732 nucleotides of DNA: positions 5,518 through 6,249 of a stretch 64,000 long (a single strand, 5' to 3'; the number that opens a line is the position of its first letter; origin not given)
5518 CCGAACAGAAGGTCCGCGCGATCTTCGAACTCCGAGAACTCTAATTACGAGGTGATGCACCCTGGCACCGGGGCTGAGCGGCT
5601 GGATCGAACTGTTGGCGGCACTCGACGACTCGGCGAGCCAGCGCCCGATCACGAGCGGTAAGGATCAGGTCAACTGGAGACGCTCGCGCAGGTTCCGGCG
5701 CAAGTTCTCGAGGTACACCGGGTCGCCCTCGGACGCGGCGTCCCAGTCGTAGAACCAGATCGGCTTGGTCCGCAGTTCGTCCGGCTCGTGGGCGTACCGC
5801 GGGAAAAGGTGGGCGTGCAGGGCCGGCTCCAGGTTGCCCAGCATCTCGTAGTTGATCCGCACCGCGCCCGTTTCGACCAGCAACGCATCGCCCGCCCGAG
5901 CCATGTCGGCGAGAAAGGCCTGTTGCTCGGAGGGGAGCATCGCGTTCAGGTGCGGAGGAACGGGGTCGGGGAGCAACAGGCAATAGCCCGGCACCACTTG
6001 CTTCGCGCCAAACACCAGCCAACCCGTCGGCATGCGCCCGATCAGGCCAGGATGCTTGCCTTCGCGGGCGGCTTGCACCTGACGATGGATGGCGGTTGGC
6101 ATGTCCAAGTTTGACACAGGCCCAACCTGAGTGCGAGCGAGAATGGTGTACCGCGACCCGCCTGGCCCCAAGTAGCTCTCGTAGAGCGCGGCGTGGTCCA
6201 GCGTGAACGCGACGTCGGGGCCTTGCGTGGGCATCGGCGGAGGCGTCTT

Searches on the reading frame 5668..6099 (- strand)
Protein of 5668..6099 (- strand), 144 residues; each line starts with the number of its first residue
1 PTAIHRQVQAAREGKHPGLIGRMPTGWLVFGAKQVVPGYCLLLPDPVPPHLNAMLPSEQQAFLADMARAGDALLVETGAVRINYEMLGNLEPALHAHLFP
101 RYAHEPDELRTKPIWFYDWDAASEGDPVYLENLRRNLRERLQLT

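Call 65: search_solved_structures(query=window:5668-6099:-, max_evalue=10, show_alignments=4)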
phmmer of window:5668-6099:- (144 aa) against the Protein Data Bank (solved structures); distinct sequences matched with E-value up to 10: 7.
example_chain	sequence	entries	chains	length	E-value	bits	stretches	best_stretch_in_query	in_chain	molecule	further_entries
3i4s_A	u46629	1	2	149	0.00038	23.4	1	55-126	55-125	HISTIDINE TRIAD PROTEIN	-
3ohe_A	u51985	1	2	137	0.0018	21.2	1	55-115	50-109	Histidine triad (HIT) protein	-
2oik_A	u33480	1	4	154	0.0025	20.8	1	33-105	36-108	Histidine triad (HIT) protein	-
3nrd_A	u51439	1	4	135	0.021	17.8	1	57-117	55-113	histidine triad (HIT) protein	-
3i24_A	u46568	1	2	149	0.047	16.6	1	33-115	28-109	HIT family hydrolase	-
4d9v_A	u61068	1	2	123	1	12.3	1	13-67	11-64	YscD; putative type III secretion protein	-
4a0e_A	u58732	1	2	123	1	12.2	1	13-67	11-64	TYPE III SECRETION PROTEIN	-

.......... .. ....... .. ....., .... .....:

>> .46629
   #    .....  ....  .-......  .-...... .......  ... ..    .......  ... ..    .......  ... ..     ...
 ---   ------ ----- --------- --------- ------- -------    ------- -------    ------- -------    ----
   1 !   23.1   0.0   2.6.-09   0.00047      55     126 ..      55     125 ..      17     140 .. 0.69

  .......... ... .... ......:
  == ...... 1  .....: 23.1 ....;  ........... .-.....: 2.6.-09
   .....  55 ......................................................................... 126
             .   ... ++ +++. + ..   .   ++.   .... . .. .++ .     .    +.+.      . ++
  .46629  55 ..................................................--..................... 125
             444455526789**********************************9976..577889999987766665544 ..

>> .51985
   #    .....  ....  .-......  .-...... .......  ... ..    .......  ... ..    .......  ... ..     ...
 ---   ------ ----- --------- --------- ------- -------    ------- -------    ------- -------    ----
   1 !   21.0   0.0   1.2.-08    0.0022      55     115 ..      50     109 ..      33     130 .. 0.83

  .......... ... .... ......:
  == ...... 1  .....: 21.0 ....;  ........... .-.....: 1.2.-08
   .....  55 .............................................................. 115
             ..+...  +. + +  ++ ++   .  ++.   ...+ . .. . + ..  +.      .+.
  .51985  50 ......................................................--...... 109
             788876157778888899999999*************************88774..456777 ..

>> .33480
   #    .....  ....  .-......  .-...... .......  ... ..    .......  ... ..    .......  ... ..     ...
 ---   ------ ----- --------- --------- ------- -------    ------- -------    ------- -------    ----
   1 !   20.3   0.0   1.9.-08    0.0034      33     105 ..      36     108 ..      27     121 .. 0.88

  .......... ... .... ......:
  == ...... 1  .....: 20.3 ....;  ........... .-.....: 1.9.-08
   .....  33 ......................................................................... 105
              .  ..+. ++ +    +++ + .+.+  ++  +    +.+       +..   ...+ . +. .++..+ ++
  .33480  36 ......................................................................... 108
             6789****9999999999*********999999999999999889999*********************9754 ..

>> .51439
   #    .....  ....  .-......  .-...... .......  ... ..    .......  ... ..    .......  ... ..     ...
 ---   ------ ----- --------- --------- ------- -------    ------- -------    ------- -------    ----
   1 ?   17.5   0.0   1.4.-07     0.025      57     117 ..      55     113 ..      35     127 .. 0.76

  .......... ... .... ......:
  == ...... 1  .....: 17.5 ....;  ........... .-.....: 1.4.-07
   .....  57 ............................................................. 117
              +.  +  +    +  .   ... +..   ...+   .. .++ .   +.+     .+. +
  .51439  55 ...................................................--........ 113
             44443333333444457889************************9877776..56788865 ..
